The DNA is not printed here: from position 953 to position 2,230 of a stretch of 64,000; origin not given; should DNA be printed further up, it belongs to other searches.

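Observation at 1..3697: Catalytically dead tandem-NBD ABC homologue translationally coupled to a sensor-less (intramembrane-type) YesM kinase and YesN regulator, next to an intact rbsACB-like transporter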

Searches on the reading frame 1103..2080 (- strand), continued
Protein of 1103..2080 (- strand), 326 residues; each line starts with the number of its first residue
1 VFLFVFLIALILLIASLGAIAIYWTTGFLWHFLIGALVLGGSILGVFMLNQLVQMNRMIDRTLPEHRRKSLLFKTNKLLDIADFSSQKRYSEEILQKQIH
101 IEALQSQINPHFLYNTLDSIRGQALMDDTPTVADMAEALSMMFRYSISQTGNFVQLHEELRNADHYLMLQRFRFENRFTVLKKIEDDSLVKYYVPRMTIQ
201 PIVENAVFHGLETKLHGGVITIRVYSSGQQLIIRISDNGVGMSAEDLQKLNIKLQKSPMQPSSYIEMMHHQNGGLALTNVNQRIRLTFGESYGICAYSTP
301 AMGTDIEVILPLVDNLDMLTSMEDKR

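Call 23: search_protein_representatives(protein=P0001)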
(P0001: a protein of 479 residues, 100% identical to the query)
Query: 479 residues. Proteins with E-value up to 0.001 (for the whole library): 20476; up to 1e-10: 7390; up to 1e-30: 50. The best 150 are listed.
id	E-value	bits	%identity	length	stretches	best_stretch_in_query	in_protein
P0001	0.0e+00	1072.0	100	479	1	1-479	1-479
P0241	1.2e-85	304.2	37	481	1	3-476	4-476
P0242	1.4e-61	225.0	30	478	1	3-478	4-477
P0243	3.0e-48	181.0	29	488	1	2-469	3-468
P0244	4.6e-48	180.4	30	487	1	3-474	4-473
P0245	1.2e-45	172.5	29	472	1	2-459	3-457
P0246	6.3e-45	170.0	27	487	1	2-473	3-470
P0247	3.1e-39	151.3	29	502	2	3-237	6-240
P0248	1.4e-38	149.1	26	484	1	2-477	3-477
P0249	4.7e-38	147.4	28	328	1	152-468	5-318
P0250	1.5e-37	145.7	26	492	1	24-478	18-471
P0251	6.0e-37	143.7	26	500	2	15-354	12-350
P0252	1.5e-36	142.4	28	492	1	2-477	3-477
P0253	4.3e-36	140.9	28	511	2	21-363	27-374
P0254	7.4e-36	140.1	24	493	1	2-476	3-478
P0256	6.8e-35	137.0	25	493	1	3-474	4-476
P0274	1.6e-31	125.8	25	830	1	3-473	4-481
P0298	2.7e-30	121.8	24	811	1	2-468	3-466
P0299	2.9e-30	121.7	25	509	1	2-475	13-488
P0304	3.6e-30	121.4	26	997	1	14-474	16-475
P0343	5.2e-29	117.6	28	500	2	24-237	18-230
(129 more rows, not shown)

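Call 24: search_protein_families(library=ncbifam, proteins=[P0001, window:1103-2080:-, L001:6845-7810:+, L003:7996-9438:+, L005:7977-9446:+, L007:8013-9413:+], max_evalue=0.001)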
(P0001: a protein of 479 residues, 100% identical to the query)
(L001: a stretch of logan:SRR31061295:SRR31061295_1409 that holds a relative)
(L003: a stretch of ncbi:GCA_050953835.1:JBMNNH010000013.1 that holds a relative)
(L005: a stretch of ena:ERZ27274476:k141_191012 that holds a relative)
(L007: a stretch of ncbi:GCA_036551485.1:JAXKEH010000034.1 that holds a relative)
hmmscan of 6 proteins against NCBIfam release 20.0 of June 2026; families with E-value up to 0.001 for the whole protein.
P0001 (479 aa): 83 families (the best 25 are shown)
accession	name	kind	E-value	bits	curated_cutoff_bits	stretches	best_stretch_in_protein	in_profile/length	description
NF008442.0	PRK11288.1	equivalog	1.1e-41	142.7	689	1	19-477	22-481/504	L-arabinose ABC transporter ATP-binding protein AraG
NF010069.0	PRK13549.1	equivalog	1.2e-39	136.1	699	1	21-477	22-487/513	xylose ABC transporter ATP-binding protein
NF041861.1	YtfR_transport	equivalog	3.6e-37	127.9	850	1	21-472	18-471/492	galactofuranose ABC transporter, ATP-binding protein YtfR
NF008030.0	PRK10762.1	equivalog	8.7e-36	123.7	745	1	29-476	29-476/501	ribose ABC transporter ATP-binding protein RbsA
TIGR02633.1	xylG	equivalog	8e-32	110.3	723.65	1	20-477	17-485/500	D-xylose ABC transporter ATP-binding protein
NF011967.0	PRK15439.1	equivalog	9.4e-32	110.1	586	1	19-476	26-484/510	autoinducer 2 ABC transporter ATP-binding protein LsrA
NF007253.0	PRK09700.1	equivalog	5.7e-31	107.7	772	1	19-475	20-489/510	D-allose ABC transporter ATP-binding protein AlsA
NF008215.0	PRK10982.1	equivalog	8.1e-31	107.2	828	1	75-474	86-485/506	galactose/methyl galactoside ABC transporter ATP-binding protein MglA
NF047930.1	ABC_ATP_B6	equivalog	2.1e-29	102.5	670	1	23-475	21-492/510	putative B6 ABC transporter ATP-binding protein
NF040905.2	GguA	equivalog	4.3e-29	101.2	810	1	77-477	78-486/500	multiple monosaccharide ABC transporter ATP-binding protein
TIGR01288.1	nodI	equivalog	1.3e-20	73.6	424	2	13-221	13-216/303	nodulation factor ABC transporter ATP-binding protein NodI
NF010059.0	PRK13536.1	equivalog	3.5e-20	72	549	2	8-220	47-254/342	nodulation factor ABC transporter ATP-binding protein NodI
NF010060.0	PRK13537.1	equivalog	1.3e-19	70.2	521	2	4-221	15-227/314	nodulation factor ABC transporter ATP-binding protein NodI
TIGR01188.1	drrA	subfamily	5.1e-17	62.1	312.45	2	20-230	9-214/302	daunorubicin resistance ABC transporter, ATP-binding protein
TIGR04406.1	LPS_export_lptB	equivalog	2.1e-16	59.9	240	1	14-223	11-218/239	LPS export ABC transporter ATP-binding protein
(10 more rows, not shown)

window:1103-2080:- (326 aa): 10 families
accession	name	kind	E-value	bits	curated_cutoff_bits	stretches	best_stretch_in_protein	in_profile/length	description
NF033092.0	HK_WalK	equivalog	1e-05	24.3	725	1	168-250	456-540/594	cell wall metabolism sensor histidine kinase WalK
NF033093.1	HK_VicK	exception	9.6e-05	21.2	680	1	201-250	332-381/448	cell wall metabolism sensor histidine kinase VicK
NF041210.1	his_kin_PieS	equivalog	0.00012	21.2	850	1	216-313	381-471/474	two component system sensor histidine kinase PieS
NF003144.0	PRK04069.1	equivalog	0.00018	20.9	145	1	199-277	47-117/161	anti-sigma B factor RsbW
NF046044.1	PnpS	equivalog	0.00021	20.4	400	1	192-249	279-336/390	two-component system histidine kinase PnpS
TIGR01925.2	spIIAB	equivalog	0.00045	20.1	135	1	201-243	44-85/137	anti-sigma F factor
NF045595.1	HK_scytonemin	equivalog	0.00066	18.2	865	1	178-312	511-635/637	scytonemin biosynthesis sensor histidine kinase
NF008468.0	PRK11360.1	equivalog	0.00078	17.9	646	0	187-250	495-560/616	two-component system sensor histidine kinase AtoS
NF008099.0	PRK10841.1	equivalog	0.00085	17.2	920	0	196-315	583-693/949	two-component system sensor histidine kinase RcsC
NF053867.1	SprKinKinDBac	equivalog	0.00093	17.7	775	0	194-251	393-450/500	sporulation kinase KinD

L001:6845-7810:+ (322 aa): 10 families
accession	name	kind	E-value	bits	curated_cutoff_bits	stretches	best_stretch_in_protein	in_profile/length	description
NF007067.0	PRK09512.1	equivalog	1.9e-40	139.1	398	1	34-309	44-318/321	ribose ABC transporter permease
NF008441.0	PRK11285.1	equivalog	2.9e-39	135.1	378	1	43-314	62-329/333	L-arabinose ABC transporter permease AraH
NF040906.3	GguB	equivalog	1.5e-32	113.2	450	2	141-308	202-369/375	multiple monosaccharide ABC transporter permease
NF007014.0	PRK09478.1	equivalog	6.4e-30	104.6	386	1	36-310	41-330/336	galactose/methyl galactoside ABC transporter permease MglC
NF011612.1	PRK15038.1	equivalog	6.9e-29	101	500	1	40-318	35-314/322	autoinducer 2 ABC transporter permease LsrD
NF008630.0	PRK11618.1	equivalog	7.9e-29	100.9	363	1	14-315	13-316/331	galactofuranose ABC transporter, permease protein YjfF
NF007252.0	PRK09699.1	equivalog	2.8e-28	99.2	396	1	31-311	48-324/326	D-allose ABC transporter permease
NF011961.0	PRK15432.1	equivalog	3e-27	95.8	388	1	34-308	34-304/344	autoinducer 2 ABC transporter permease LsrC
NF041862.1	YtfT_transport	equivalog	8.2e-20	71.2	535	1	42-307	61-323/339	galactofuranose ABC transporter, ATP-binding protein YtfT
TIGR03408.1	urea_trans_UrtC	equivalog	2.4e-05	24.2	296.2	1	93-305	92-303/313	urea ABC transporter permease subunit UrtC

L003:7996-9438:+ (481 aa): 156 families (the best 25 are shown)
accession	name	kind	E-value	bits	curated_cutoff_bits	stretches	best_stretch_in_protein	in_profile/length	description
NF008442.0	PRK11288.1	equivalog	5.6e-67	226.1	689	1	6-475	8-479/504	L-arabinose ABC transporter ATP-binding protein AraG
NF008215.0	PRK10982.1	equivalog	5.8e-61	206.6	828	1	43-473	51-484/506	galactose/methyl galactoside ABC transporter ATP-binding protein MglA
NF010069.0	PRK13549.1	equivalog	1.2e-60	205.5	699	2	81-476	83-486/513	xylose ABC transporter ATP-binding protein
NF041861.1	YtfR_transport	equivalog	1.9e-59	201.4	850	2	19-334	15-331/492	galactofuranose ABC transporter, ATP-binding protein YtfR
NF008030.0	PRK10762.1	equivalog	5.7e-59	200.1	745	2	72-474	71-474/501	ribose ABC transporter ATP-binding protein RbsA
NF007253.0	PRK09700.1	equivalog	6.2e-59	199.9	772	1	20-474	20-488/510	D-allose ABC transporter ATP-binding protein AlsA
TIGR02633.1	xylG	equivalog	3.1e-55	187.6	723.65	2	81-478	79-486/500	D-xylose ABC transporter ATP-binding protein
NF040905.2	GguA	equivalog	1.9e-51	175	810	1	20-476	16-485/500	multiple monosaccharide ABC transporter ATP-binding protein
NF047930.1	ABC_ATP_B6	equivalog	3.1e-50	171.2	670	1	22-474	19-491/510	putative B6 ABC transporter ATP-binding protein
NF011967.0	PRK15439.1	equivalog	3.7e-45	154.3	586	1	19-476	25-484/510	autoinducer 2 ABC transporter ATP-binding protein LsrA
TIGR04406.1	LPS_export_lptB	equivalog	4.8e-31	107.9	240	2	14-220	10-213/239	LPS export ABC transporter ATP-binding protein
TIGR04521.1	ECF_ATPase_2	equivalog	7.2e-25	87.6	330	2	5-226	5-229/279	energy-coupling factor transporter ATPase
NF008144.0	PRK10895.1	equivalog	1.2e-22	80.6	381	2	18-218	16-213/241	LPS export ABC transporter ATP-binding protein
NF010059.0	PRK13536.1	equivalog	2e-22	79.4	549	1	9-222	47-254/342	nodulation factor ABC transporter ATP-binding protein NodI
TIGR02315.1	ABC_phnC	equivalog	6.3e-22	78.2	266.1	2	16-220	13-224/243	phosphonate ABC transporter ATP-binding protein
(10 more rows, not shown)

L005:7977-9446:+ (490 aa): 53 families (the best 25 are shown)
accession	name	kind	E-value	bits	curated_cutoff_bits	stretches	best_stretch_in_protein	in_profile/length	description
NF008030.0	PRK10762.1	equivalog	9.3e-27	93.9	745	1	90-444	90-446/501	ribose ABC transporter ATP-binding protein RbsA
NF008442.0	PRK11288.1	equivalog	8.8e-26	90.2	689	1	90-473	93-479/504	L-arabinose ABC transporter ATP-binding protein AraG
NF007253.0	PRK09700.1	equivalog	9.4e-22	77.3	772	1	90-484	91-500/510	D-allose ABC transporter ATP-binding protein AlsA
NF010069.0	PRK13549.1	equivalog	3.2e-20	72.1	699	1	89-450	92-462/513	xylose ABC transporter ATP-binding protein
NF008215.0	PRK10982.1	equivalog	6.6e-19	67.9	828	1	90-471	99-484/506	galactose/methyl galactoside ABC transporter ATP-binding protein MglA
NF041861.1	YtfR_transport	equivalog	1.1e-18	66.9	850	1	21-424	17-425/492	galactofuranose ABC transporter, ATP-binding protein YtfR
NF040905.2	GguA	equivalog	7.8e-17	60.8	810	1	89-479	88-490/500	multiple monosaccharide ABC transporter ATP-binding protein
TIGR02633.1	xylG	equivalog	1.6e-16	59.9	723.65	1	88-448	87-458/500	D-xylose ABC transporter ATP-binding protein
NF011967.0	PRK15439.1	equivalog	4.4e-15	55.1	586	2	21-220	27-219/510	autoinducer 2 ABC transporter ATP-binding protein LsrA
NF047930.1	ABC_ATP_B6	equivalog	4.2e-14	52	670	1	86-228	84-223/510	putative B6 ABC transporter ATP-binding protein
NF010060.0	PRK13537.1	equivalog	8.1e-13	47.9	521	1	272-460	34-213/314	nodulation factor ABC transporter ATP-binding protein NodI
TIGR01288.1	nodI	equivalog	9.8e-13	47.8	424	1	19-222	18-216/303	nodulation factor ABC transporter ATP-binding protein NodI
NF010061.0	PRK13538.1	equivalog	4.4e-11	42.7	195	2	4-196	4-188/211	cytochrome c biogenesis heme-transporting ATPase CcmA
TIGR01187.1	potA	subfamily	2e-10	40.3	355.6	1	87-218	50-178/325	polyamine ABC transporter ATP-binding protein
NF010059.0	PRK13536.1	equivalog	4.6e-10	38.8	549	1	21-221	59-254/342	nodulation factor ABC transporter ATP-binding protein NodI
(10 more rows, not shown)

L007:8013-9413:+ (467 aa): 115 families (the best 25 are shown)
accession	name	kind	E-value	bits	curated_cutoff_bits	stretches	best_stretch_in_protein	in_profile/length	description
NF008442.0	PRK11288.1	equivalog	1.1e-28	99.8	689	1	3-464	5-470/504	L-arabinose ABC transporter ATP-binding protein AraG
NF010069.0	PRK13549.1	equivalog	2.9e-28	98.6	699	1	1-464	1-476/513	xylose ABC transporter ATP-binding protein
NF008030.0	PRK10762.1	equivalog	1.4e-24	86.7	745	1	4-464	3-466/501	ribose ABC transporter ATP-binding protein RbsA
NF041861.1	YtfR_transport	equivalog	4.8e-24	84.6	850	1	5-464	1-465/492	galactofuranose ABC transporter, ATP-binding protein YtfR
TIGR04406.1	LPS_export_lptB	equivalog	9.9e-23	80.7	240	2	278-462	24-204/239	LPS export ABC transporter ATP-binding protein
NF008215.0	PRK10982.1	equivalog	1.2e-22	80.2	828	1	4-464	12-477/506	galactose/methyl galactoside ABC transporter ATP-binding protein MglA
TIGR02633.1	xylG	equivalog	2.8e-22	78.8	723.65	1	5-465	1-475/500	D-xylose ABC transporter ATP-binding protein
NF040905.2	GguA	equivalog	3e-18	65.5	810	1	5-463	1-474/500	multiple monosaccharide ABC transporter ATP-binding protein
NF047930.1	ABC_ATP_B6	equivalog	2.2e-16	59.5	670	1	9-463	6-482/510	putative B6 ABC transporter ATP-binding protein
NF007253.0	PRK09700.1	equivalog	2.6e-16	59.3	772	1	2-462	2-478/510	D-allose ABC transporter ATP-binding protein AlsA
TIGR03410.1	urea_trans_UrtE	equivalog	3.6e-16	59.3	285.8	1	278-464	23-203/230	urea ABC transporter ATP-binding subunit UrtE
TIGR03522.1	GldA_ABC_ATP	equivalog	8.6e-15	55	402.6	1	7-291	4-288/301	gliding motility-associated ABC transporter ATP-binding subunit GldA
TIGR03411.1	urea_trans_UrtD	equivalog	1.1e-14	54.7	304.1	1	5-237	2-240/242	urea ABC transporter ATP-binding protein UrtD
NF008626.0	PRK11614.1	equivalog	1.1e-13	51.2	441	2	278-463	28-207/237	high-affinity branched-chain amino acid ABC transporter ATP-binding protein LivF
TIGR03740.1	galliderm_ABC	subfamily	4.8e-13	49.3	309.75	2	322-452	59-183/223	lantibiotic protection ABC transporter ATP-binding subunit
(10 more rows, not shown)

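Call 26: search_protein_families(library=pfam, proteins=[P0298, P0304, P0274, P0241, P0242, P0247, P0250, P0299, P0343, P0249], max_evalue=0.001)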
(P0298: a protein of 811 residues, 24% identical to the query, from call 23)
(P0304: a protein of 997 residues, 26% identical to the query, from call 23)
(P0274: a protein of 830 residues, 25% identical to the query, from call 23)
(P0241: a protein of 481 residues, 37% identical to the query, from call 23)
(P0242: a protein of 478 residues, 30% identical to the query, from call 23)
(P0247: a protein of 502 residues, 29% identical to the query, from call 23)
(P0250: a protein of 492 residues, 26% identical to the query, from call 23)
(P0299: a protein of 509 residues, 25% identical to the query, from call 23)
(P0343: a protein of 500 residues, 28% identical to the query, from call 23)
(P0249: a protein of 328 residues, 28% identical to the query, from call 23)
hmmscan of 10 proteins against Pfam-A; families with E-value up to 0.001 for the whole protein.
P0298 (811 aa): 2 families
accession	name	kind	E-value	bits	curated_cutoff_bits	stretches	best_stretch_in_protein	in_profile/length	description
PF02653.21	BPD_transp_2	-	1.1e-22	80.9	26.8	1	530-790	5-268/269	Branched-chain amino acid transport system / permease component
PF00005.33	ABC_tran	-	1.3e-15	58.6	25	1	26-170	6-136/137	ABC transporter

P0304 (997 aa): 2 families
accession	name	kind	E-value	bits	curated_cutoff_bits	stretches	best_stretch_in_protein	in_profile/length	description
PF00005.33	ABC_tran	-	3.2e-53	180.4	25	2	23-171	2-137/137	ABC transporter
PF13401.12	AAA_22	-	0.0004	21.1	27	0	34-198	7-121/130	AAA domain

P0274 (830 aa): 4 families
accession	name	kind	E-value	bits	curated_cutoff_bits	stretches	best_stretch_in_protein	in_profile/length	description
PF00005.33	ABC_tran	-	1.5e-56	191.3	25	2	21-172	1-137/137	ABC transporter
PF02653.21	BPD_transp_2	-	5.2e-25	88.5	26.8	1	556-819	3-269/269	Branched-chain amino acid transport system / permease component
PF13304.12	AAA_21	-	4.8e-11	43.7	27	1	34-64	2-32/304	AAA domain, putative AbiEii toxin, Type IV TA system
PF13555.12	AAA_29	-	2.1e-05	24.6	27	0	27-48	18-39/61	P-loop containing region of AAA domain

P0241 (481 aa): 1 family
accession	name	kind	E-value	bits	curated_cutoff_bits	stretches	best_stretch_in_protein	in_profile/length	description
PF00005.33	ABC_tran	-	8e-13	49.6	25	1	21-165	1-131/137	ABC transporter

P0242 (478 aa): 1 family
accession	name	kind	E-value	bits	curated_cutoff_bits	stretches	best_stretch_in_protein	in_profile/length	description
PF00005.33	ABC_tran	-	2.3e-13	51.4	25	1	22-165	2-131/137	ABC transporter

P0247 (502 aa): 1 family
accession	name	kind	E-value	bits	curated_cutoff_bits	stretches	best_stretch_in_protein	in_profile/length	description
PF00005.33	ABC_tran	-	8.7e-23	81.9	25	2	23-168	1-133/137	ABC transporter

P0250 (492 aa): 1 family
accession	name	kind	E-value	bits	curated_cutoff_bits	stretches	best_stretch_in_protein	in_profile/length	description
PF00005.33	ABC_tran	-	1.4e-30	107.1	25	2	14-162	1-136/137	ABC transporter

P0299 (509 aa): 1 family
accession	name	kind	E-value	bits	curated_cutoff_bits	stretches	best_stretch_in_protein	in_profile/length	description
PF00005.33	ABC_tran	-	1.2e-21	78.2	25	2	31-180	1-132/137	ABC transporter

P0343 (500 aa): 1 family
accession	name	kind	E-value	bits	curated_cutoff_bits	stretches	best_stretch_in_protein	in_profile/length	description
PF00005.33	ABC_tran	-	9.2e-13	49.4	25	1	14-158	1-133/137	ABC transporter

P0249 (328 aa): 0 families

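Call 31: find_related_loci(query=A2, collection=genome_contigs, flank=8000)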
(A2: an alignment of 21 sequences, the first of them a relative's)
Query A2 (326 aa) in genome_contigs; peptide patterns used: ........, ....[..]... (x = any residue, [..] = any of these).
600 stretches matched a pattern (row limit reached: there are more); 597 encode a relative of the query (tblastn E <= 1e-3); the best 80 are kept; 80 distinct loci.
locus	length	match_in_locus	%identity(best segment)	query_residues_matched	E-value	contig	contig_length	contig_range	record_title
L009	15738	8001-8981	37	1-313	5e-66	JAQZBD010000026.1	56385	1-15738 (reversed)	MAG: Herbinix sp. isolate L_E1_T20_B_bin.8 scaffold_1682, whole genome shotgun sequence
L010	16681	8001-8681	45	86-313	3e-65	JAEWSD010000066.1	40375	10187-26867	MAG: Bacillota bacterium isolate OH_SBrB_92 k127_857711, whole genome shotgun sequence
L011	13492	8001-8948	38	2-313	4e-64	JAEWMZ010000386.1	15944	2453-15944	MAG: Bacillota bacterium isolate OH_PDB_15 k127_757932, whole genome shotgun sequence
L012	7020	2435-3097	47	87-311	4e-63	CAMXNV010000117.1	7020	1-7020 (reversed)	MAG TPA_asm: uncultured Oscillibacter sp. isolate SRR14920974_bin.35_metawrap_v1.3_MAG genome assembly, contig: NODE.436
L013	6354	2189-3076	38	23-315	8e-62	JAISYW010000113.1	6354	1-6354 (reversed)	MAG: Holosporaceae bacterium isolate Nc350_bin51 k119_2197840, whole genome shotgun sequence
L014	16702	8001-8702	44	87-316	8e-62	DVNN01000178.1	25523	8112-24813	MAG TPA_asm: Candidatus Pelethocola excrementipullorum isolate CHK160-5124 CHK160__C143678_L25523_ERR2241953, whole geno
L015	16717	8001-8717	44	74-311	8e-61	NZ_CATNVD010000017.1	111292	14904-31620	Parablautia sp. Marseille-Q6255 contig00017, whole genome shotgun sequence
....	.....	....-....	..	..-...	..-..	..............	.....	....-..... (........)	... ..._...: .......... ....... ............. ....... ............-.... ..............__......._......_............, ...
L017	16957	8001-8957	36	7-312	2e-59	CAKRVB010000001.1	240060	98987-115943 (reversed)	MAG: uncultured Marvinbryantia sp. isolate REFINED_METABAT215_TOP10_CONTIGS_1500_ASSEMBLY_K77_MERGED__Hadza_MoBio_hadza-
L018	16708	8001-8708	43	76-312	2e-58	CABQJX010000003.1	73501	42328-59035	MAG TPA_asm: uncultured Lachnoclostridium sp. isolate MGYG-HGUT-00650 genome assembly, contig: GUT_GENOME020414_3, whole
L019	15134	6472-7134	42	89-313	6e-57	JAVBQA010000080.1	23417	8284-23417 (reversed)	MAG: Eubacteriales bacterium isolate EPI_MAG_00154 c_000009689941, whole genome shotgun sequence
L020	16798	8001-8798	36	45-313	5e-49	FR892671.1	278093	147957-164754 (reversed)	Dorea sp. CAG:317 genomic scaffold, scf62, whole genome shotgun sequence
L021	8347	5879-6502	39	92-314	1e-48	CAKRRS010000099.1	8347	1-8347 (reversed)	MAG: uncultured Acetatifactor sp. isolate REFINED_METABAT215_TOP10_CONTIGS_1500_ASSEMBLY_K77_MERGED__Hadza_MoBio_hadza-I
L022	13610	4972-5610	37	87-314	8e-48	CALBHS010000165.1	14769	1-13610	MAG TPA_asm: uncultured Clostridia bacterium isolate SRR1747043_bin.37_CONCOCT_v1.1_MAG genome assembly, contig: ERZ8082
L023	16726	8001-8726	37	71-312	1e-47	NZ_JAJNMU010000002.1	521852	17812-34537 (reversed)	Paenibacillus periandrae strain PM10 NODE_2_length_521852_cov_41.455315, whole genome shotgun sequence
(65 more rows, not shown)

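Call 46: find_encoding_contigs(protein=P0298, flank=7000, max_places=3)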
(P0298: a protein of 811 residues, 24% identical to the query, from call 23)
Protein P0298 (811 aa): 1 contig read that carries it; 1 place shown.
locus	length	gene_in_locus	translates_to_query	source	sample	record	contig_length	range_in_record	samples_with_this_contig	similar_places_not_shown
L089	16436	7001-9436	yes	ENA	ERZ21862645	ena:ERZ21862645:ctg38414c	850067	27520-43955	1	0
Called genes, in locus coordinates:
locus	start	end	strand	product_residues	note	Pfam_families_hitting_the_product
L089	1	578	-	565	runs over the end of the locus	PF00989:PAS, PF08448:PAS_4 (weak), PF13426:PAS_9, PF08447:PAS_3, PF00512:HisKA, PF02518:HATPase_c, PF14501:HATPase_c_5 (weak)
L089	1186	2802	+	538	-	PF00245:Alk_phosphatase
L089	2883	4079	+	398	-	PF07907:YibE_F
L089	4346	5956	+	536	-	PF00072:Response_reg, PF12833:HTH_18, PF00165:HTH_AraC (weak)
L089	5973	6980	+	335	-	PF06580:His_kinase, PF02518:HATPase_c, PF13581:HATPase_c_2 (faint)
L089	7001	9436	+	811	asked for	PF00005:ABC_tran, PF02653:BPD_transp_2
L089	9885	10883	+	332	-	PF00532:Peripla_BP_1, PF13407:Peripla_BP_4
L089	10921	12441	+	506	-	PF03193:RsgA_GTPase (faint), PF09818:ABC_ATPase (faint), PF13476:AAA_23 (faint), PF00005:ABC_tran, PF13304:AAA_21 (faint), PF13401:AAA_22 (faint), PF00005:ABC_tran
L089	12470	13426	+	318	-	PF02653:BPD_transp_2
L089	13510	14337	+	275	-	PF00753:Lactamase_B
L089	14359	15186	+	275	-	PF00753:Lactamase_B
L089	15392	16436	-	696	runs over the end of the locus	PF26549:Tricorn_N, PF26550:Tricorn_2nd, PF00930:DPPIV_N (faint), PF07676:PD40, PF26549:Tricorn_N, PF07676:PD40 (weak), PF26549:Tricorn_N, PF13407:Peripla_BP_4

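Call 47: find_encoding_contigs(protein=P0250, flank=6000, max_places=2)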
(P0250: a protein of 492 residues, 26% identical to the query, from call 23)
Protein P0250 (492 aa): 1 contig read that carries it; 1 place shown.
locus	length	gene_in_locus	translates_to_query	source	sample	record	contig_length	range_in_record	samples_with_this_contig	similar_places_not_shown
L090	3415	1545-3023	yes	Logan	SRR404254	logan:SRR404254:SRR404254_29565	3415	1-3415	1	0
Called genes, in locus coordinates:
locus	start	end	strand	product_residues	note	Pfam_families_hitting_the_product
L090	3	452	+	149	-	?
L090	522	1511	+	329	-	PF06580:His_kinase, PF02518:HATPase_c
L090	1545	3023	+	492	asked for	PF00005:ABC_tran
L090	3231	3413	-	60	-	?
